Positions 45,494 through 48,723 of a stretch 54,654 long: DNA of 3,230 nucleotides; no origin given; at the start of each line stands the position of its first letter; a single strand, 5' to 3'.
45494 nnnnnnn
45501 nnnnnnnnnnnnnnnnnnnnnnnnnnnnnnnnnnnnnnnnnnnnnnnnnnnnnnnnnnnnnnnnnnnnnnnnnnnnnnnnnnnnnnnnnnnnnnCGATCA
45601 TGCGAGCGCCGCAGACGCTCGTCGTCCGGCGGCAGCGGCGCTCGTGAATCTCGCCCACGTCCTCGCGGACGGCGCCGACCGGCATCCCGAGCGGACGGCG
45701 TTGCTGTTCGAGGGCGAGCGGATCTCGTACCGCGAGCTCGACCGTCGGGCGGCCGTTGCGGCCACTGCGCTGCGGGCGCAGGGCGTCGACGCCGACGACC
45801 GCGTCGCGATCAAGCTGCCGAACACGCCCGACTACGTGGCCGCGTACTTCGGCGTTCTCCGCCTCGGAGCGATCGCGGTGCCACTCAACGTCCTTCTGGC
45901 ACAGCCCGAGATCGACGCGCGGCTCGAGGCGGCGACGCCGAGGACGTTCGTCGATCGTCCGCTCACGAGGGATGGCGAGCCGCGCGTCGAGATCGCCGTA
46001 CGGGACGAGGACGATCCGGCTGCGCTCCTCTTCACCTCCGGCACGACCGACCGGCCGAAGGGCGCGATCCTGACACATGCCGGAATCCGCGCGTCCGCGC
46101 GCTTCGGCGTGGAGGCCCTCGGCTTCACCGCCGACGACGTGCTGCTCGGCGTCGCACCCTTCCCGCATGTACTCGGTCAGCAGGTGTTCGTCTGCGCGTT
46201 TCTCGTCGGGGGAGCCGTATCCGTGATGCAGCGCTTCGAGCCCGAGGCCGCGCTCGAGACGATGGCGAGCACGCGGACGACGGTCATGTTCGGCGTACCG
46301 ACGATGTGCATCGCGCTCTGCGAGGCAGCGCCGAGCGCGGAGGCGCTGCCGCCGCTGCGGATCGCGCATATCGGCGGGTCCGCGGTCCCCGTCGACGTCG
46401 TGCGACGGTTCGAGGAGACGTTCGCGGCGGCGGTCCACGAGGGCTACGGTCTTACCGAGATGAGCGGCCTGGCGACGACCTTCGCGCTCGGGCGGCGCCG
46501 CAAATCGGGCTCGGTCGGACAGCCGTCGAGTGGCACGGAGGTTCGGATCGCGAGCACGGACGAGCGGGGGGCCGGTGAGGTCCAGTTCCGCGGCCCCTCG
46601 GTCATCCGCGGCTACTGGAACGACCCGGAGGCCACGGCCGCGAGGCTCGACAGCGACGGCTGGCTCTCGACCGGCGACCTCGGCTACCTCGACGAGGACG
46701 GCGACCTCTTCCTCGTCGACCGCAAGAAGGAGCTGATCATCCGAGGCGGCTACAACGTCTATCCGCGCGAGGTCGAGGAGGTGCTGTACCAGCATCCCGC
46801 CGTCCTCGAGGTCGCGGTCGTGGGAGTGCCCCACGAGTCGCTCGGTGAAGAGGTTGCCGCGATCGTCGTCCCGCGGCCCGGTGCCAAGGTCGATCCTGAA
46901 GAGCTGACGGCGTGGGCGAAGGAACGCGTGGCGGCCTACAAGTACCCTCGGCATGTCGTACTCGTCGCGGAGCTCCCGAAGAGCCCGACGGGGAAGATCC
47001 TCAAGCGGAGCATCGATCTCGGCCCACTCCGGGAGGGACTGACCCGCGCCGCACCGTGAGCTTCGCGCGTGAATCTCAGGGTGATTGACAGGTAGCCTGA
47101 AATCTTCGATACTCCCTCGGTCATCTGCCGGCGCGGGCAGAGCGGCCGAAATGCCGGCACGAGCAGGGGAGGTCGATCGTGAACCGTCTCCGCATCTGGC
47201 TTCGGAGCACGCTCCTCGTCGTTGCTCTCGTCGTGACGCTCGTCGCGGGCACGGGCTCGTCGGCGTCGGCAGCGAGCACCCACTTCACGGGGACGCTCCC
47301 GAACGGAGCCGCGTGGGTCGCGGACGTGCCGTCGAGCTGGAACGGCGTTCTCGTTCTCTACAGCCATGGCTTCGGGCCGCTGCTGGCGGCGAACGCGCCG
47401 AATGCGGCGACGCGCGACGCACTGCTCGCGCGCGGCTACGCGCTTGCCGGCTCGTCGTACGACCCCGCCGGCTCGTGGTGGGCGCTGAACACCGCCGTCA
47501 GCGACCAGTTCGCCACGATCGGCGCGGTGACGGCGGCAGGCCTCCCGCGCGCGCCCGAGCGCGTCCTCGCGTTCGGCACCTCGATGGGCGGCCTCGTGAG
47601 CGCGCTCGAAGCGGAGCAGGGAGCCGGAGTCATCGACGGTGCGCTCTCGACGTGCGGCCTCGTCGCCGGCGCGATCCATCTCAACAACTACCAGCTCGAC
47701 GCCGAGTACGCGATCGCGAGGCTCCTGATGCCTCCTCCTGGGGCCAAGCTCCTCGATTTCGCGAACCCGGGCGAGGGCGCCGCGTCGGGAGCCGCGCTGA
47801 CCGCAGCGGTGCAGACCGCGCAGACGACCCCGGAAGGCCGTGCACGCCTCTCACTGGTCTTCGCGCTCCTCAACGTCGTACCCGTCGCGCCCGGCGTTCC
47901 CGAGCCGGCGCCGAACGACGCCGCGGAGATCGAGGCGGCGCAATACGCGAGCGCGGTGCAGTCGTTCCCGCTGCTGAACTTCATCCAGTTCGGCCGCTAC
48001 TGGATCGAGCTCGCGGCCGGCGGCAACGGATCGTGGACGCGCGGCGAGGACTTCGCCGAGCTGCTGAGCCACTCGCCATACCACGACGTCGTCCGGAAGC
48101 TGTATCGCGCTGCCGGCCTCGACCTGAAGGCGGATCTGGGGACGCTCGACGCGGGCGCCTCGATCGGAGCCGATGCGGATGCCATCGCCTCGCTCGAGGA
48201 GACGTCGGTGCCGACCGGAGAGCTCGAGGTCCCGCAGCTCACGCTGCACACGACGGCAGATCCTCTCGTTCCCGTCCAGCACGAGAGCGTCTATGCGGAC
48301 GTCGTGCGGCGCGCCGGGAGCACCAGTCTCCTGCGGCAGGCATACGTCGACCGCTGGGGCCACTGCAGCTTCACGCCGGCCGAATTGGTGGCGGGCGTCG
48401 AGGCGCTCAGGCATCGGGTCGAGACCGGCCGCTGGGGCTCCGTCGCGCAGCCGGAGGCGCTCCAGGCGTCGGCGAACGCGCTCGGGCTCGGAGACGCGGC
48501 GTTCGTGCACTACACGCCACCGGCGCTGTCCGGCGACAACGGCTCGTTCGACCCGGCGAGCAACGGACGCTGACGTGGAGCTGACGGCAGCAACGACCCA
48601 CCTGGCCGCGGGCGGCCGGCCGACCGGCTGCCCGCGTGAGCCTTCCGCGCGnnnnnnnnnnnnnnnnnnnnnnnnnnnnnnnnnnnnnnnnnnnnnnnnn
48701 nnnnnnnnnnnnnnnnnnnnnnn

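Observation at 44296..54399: A conserved palindrome, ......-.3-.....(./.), marks every promoter of the cou-like module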

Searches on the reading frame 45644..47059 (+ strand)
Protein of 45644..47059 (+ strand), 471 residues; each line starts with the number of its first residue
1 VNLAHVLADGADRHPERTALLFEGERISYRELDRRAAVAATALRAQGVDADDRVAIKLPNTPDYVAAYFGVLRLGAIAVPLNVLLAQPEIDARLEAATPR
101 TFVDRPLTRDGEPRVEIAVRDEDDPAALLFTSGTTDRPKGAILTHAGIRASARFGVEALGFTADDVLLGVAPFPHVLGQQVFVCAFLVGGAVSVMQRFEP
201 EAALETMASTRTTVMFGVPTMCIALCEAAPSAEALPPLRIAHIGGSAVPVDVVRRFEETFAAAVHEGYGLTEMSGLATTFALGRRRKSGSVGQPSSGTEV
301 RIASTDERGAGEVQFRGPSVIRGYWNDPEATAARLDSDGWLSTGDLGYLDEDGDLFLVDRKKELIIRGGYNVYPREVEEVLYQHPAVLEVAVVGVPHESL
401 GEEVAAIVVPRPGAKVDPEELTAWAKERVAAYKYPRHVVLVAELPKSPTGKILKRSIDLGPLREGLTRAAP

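Call 8: search_protein_families(library=pfam, proteins=[window:45644-47059:+])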
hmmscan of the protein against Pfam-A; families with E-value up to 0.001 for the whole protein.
window:45644-47059:+ (471 aa): 2 families
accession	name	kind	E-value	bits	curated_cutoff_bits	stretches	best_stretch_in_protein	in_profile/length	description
PF00501.34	AMP-binding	-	9.8e-77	258.8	29.9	1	10-325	4-384/384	AMP-binding enzyme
PF13193.12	AMP-binding_C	-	6.2e-22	78.8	24.5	1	376-451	1-76/76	AMP-binding enzyme C-terminal domain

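Call 27: search_protein_families(library=ncbifam, proteins=[window:45644-47059:+], max_evalue=0.00001)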
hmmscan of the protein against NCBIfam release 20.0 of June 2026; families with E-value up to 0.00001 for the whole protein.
window:45644-47059:+ (471 aa): 106 families (the best 25 are shown)
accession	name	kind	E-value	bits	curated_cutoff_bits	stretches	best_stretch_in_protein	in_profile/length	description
NF004837.0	PRK06187.1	subfamily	1.1e-125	419.9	476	2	119-457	166-518/531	long-chain-fatty-acid--CoA ligase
NF004114.0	PRK05605.1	equivalog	6.3e-109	364.9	766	2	107-457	206-565/575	long-chain-fatty-acid--CoA ligase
NF005801.1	PRK07656.1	equivalog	1.9e-108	363.3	657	2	120-456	161-498/500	FadD3 family acyl-CoA ligase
NF006182.0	PRK08316.1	subfamily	5.9e-105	351.7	663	2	115-457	164-513/523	fatty acyl-CoA synthetase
NF005702.0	PRK07514.1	subfamily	2e-102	343.2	558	2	113-455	147-494/506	malonyl-CoA synthase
NF006181.0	PRK08314.1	subfamily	5.1e-98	328.7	705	2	119-457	200-550/563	long-chain-fatty-acid--CoA ligase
NF009233.0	PRK12583.1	subfamily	2.5e-93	313.4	832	2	121-455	199-544/558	fatty acid CoA ligase family protein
NF004797.0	PRK06145.1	equivalog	1.1e-91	307.7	850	2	107-456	133-490/499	acyl-CoA synthetase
NF005307.0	PRK06839.1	equivalog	9.2e-89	298.3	748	2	117-456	143-488/496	o-succinylbenzoate--CoA ligase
NF005220.0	PRK06710.1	equivalog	7.1e-87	291.8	1116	2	110-456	193-548/563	long-chain-fatty-acid--CoA ligase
NF052580.1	Str24CoAsynCasG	equivalog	1.7e-86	290.8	750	2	118-458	183-547/548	steroid-24-oyl-CoA synthetase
NF005676.0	PRK07470.1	equivalog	2.3e-83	280.6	774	2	107-458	160-526/544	acyl-CoA synthetase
NF002966.0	PRK03640.1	equivalog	7e-83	278.8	556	1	7-457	8-476/483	o-succinylbenzoate--CoA ligase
NF005714.0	PRK07529.1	subfamily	1.5e-82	278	632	2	120-457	215-572/640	acyl-CoA synthetase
NF004758.0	PRK06087.1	equivalog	6.1e-81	272.5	736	2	119-455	184-529/548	medium-chain fatty-acid--CoA ligase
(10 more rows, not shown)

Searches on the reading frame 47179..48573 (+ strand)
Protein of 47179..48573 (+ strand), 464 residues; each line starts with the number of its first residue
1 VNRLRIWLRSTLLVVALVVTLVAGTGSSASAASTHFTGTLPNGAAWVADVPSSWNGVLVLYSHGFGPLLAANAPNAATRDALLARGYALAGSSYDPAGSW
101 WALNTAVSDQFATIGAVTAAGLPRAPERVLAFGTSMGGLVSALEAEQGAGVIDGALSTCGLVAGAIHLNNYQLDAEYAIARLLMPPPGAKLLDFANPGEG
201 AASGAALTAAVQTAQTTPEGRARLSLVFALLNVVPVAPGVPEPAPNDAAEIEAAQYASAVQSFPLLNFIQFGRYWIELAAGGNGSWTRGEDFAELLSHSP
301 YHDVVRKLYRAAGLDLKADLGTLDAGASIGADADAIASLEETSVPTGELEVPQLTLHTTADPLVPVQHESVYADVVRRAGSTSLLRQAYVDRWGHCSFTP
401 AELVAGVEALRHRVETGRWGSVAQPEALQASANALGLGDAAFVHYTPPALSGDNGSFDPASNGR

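Call 8: search_protein_families(library=pfam, proteins=[window:47179-48573:+])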
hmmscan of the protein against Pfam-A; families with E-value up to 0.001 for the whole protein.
window:47179-48573:+ (464 aa): 2 families
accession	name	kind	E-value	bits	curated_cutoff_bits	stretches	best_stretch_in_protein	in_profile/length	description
PF12146.15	Hydrolase_4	-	0.00014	21.7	27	0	95-165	47-114/239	Serine aminopeptidase, S33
PF00326.27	Peptidase_S9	-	0.0002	21.4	22.6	0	103-157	41-94/213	Prolyl oligopeptidase family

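Call 27: search_protein_families(library=ncbifam, proteins=[window:47179-48573:+], max_evalue=0.00001)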
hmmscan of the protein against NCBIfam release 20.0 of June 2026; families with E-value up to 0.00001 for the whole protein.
window:47179-48573:+ (464 aa): 0 families

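Call 36: search_solved_structures(query=window:47179-48573:+, max_evalue=0.01)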
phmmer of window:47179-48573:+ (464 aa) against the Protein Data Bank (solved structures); distinct sequences matched with E-value up to 0.01: 0.

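Call 48: find_homologous_proteins(query=window:47179-48573:+, max_evalue=0.00001)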
Query window:47179-48573:+ (464 aa): 1960 proteins with E <= 0.00001 among 8000 candidates; the best 120 are listed.
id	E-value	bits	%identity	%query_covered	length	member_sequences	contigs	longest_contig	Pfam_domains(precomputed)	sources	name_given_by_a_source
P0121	8.6e-294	992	98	100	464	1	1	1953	-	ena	-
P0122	1.5e-271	919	91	100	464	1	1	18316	-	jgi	jgi:hypothetical protein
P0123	1.3e-270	916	90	100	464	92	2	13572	-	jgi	jgi:hypothetical protein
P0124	1.8e-268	909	89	100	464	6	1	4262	-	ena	-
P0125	5.4e-267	904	89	100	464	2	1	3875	-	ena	-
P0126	6.3e-266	901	89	100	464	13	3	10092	-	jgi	jgi:hypothetical protein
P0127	3.5e-264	895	88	100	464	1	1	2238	-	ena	-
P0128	7.4e-264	894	88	100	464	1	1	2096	-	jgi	jgi:hypothetical protein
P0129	1.3e-263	893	87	100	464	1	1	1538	-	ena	-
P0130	9.2e-263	890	87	100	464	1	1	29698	-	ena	-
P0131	1.4e-262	890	88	100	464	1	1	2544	-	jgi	jgi:hypothetical protein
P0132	5.5e-262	888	88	100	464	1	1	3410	-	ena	-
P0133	9.2e-262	887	87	100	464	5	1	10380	-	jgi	jgi:hypothetical protein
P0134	9.7e-262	887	88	100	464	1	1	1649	-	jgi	-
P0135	9.9e-262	887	88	100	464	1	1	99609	-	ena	-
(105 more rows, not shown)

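Call 57: predict_structure(alignment_id=A2)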
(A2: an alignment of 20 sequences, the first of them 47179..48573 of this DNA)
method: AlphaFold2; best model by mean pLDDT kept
length: 464 residues; sequences in the alignment: 20
mean_pLDDT: 62.5   pTM: 0.54
mean pLDDT of the five models: 62.5, 62.0, 59.7, 59.2, 53.2
residues with pLDDT >= 90: 59; 70-90: 144; 50-70: 93; < 50: 168
segments of 3 or more residues with pLDDT < 50: 1-5, 9-30, 63-72, 95-104, 134-136, 159-170, 279-289, 328-397, 441-464
pLDDT, mean of each block of 10 residues (from residue 1): 49 43 36 82 81 91 46 66 90 50 56 87 88 53 58 61 36 76 85 68 83 95 91 68 87 84 67 57 43 75 94 95 63 39 25 25 33 43 36 43 74 71 65 66 36 29 27
secondary structure, 60 per line:
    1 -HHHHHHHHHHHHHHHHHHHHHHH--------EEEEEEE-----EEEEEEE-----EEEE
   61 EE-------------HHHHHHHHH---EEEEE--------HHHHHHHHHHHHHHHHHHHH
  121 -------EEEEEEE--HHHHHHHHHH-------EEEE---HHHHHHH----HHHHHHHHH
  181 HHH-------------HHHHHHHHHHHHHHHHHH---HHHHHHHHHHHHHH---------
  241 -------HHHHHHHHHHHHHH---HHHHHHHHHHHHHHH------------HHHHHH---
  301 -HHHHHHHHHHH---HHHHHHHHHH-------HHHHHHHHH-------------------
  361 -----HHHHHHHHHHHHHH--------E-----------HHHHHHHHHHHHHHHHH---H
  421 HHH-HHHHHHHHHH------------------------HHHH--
elements in order: H2-24 E33-39 E45-51 E57-62 H76-84 E88-92 H101-120 E128-134 H137-146 E154-157 H161-167 H172-183 H197-214 H218-231 H248-261 H265-279 H292-297 H302-312 H316-325 H333-341 H366-379 H400-416 H420-423 H425-434 H459-462

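Call 60: fold_search(model_id=the predicted structure, library=pdb)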
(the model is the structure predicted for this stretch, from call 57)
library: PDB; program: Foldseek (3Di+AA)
matches with E <= 10: 1171; with E <= 0.001: 46
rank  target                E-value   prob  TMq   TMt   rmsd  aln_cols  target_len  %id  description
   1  8yzn                  5.4e-05  1.00  0.23  0.21  14.3       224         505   18  Crystal structural analysis of PaL (released 2024-04-17)
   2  1ryy_A                8.1e-05  1.00  0.22  0.17  16.8       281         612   14  Acetobacter turbidans alpha-amino acid ester hydrolase Y206A mutant (released 2005-02-22)
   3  6khk_A                9.5e-05  1.00  0.24  0.33  17.1       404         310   12  Lipase (Closed form) (released 2020-07-22)
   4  8yzo                  1.0e-04  1.00  0.23  0.21  14.4       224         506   18  Crystal structural analysis of PaL mutant L297M (released 2024-04-17)
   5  6z68_A                1.2e-04  1.00  0.24  0.29   7.6       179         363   20  A novel metagenomic alpha/beta-fold esterase (released 2020-12-30)
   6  1mpx_A                1.2e-04  1.00  0.22  0.18  10.8       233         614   14  ALPHA-AMINO ACID ESTER HYDROLASE LABELED WITH SELENOMETHIONINE (released 2003-04-15)
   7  2b9v_A                1.5e-04  1.00  0.23  0.18  16.4       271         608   15  Acetobacter turbidans alpha-amino acid ester hydrolase (released 2005-12-27)
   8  6khm_D                1.6e-04  1.00  0.24  0.33  17.8       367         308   12  Lipase (Open form) (released 2020-07-22)
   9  2b4k_A                2.4e-04  1.00  0.23  0.18  14.6       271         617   14  Acetobacter turbidans alpha-amino acid ester hydrolase complexed with phenylglycine (released 2005-12-27)
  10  5esr                  2.4e-04  0.96  0.18  0.25  20.2       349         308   14  Crystal structure of haloalkane dehalogenase (DccA) from Caulobacter crescentus (released 2016-06-01)
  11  5lcn_D                2.5e-04  1.00  0.24  0.38   6.4       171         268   14  STRUCTURE OF THE PYROCOCCUS FURIOSUS ESTERASE PF2001 WITH SPACE GROUP P212121 (released 2017-08-02)
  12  6khm_E                2.5e-04  1.00  0.25  0.34  17.1       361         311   12  Lipase (Open form) (released 2020-07-22)
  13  1jkm_A                2.6e-04  0.99  0.23  0.29  18.7       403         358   13  BREFELDIN A ESTERASE, A BACTERIAL HOMOLOGUE OF HUMAN HORMONE SENSITIVE LIPASE (released 1999-02-16)
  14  6z68_B                2.8e-04  1.00  0.22  0.28   7.5       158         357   21  A novel metagenomic alpha/beta-fold esterase (released 2020-12-30)
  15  6khm_K                2.9e-04  1.00  0.24  0.33  17.3       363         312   13  Lipase (Open form) (released 2020-07-22)
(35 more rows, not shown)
